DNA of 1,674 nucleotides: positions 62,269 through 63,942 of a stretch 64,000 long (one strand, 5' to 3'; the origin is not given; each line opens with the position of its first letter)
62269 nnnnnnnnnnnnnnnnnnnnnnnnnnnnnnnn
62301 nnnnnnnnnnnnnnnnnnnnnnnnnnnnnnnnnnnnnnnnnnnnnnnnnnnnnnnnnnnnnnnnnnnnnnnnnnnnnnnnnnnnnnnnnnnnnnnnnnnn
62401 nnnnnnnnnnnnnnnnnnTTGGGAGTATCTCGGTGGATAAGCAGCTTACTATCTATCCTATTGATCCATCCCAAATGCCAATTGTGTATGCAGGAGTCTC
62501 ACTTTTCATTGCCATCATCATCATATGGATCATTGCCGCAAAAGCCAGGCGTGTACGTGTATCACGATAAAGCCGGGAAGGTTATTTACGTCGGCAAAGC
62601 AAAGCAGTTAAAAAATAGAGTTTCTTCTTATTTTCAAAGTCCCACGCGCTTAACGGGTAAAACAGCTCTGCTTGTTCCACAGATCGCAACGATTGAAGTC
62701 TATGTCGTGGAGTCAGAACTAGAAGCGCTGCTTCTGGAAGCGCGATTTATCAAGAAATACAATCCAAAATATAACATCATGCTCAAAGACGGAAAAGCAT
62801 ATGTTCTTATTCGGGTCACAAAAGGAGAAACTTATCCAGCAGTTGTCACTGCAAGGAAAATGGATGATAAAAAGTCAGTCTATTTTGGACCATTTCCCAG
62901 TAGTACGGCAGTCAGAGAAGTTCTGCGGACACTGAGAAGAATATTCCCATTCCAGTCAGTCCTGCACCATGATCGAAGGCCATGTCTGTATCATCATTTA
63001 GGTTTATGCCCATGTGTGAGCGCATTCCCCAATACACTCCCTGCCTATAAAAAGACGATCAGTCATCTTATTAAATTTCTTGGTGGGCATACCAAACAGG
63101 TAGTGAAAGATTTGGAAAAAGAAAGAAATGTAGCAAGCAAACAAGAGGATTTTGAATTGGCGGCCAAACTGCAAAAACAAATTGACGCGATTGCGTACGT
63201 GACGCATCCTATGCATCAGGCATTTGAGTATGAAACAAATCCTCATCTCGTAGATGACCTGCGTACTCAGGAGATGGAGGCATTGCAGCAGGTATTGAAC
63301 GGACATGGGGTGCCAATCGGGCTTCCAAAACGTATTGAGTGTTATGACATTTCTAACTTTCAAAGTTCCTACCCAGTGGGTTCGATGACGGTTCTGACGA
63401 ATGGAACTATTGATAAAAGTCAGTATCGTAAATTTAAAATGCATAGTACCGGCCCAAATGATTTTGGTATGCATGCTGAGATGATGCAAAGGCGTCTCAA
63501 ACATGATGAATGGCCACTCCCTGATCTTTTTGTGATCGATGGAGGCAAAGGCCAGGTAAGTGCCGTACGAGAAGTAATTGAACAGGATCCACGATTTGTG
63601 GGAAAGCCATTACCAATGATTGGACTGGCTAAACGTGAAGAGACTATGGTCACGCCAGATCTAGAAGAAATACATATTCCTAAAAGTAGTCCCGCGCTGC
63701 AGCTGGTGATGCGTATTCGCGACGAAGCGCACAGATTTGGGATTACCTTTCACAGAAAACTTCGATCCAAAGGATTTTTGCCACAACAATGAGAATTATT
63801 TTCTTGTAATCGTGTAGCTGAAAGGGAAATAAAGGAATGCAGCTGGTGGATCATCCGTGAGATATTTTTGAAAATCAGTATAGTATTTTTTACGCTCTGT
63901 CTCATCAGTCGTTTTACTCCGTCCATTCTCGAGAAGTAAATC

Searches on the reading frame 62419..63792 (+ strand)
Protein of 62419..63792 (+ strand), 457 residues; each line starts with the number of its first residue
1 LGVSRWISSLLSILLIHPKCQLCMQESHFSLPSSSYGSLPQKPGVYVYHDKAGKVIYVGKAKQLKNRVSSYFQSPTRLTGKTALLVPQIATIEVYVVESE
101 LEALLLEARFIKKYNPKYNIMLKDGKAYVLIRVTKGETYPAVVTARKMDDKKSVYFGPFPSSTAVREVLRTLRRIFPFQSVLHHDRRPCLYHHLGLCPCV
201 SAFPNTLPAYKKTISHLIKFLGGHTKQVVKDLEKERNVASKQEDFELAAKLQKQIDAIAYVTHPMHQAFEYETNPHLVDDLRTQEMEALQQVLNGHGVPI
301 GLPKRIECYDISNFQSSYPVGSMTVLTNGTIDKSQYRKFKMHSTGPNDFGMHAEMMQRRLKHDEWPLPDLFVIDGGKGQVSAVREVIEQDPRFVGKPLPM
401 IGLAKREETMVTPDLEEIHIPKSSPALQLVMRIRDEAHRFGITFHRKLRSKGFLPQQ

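Call 10: search_protein_families(library=pfam, proteins=[window:62419-63792:+], max_evalue=0.001)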
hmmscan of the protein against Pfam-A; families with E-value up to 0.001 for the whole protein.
window:62419-63792:+ (457 aa): 3 families
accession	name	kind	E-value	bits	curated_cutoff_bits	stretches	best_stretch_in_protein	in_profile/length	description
PF08459.17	UvrC_RNaseH_dom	-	1.8e-43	148.6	22.3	1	302-442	9-159/159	UvrC RNAse H endonuclease domain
PF01541.30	GIY-YIG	-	1.1e-09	38.9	22.6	1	43-119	2-78/78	GIY-YIG catalytic domain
PF02151.25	UVR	-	2.4e-05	24.4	21.5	1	226-258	1-33/36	UvrB/uvrC motif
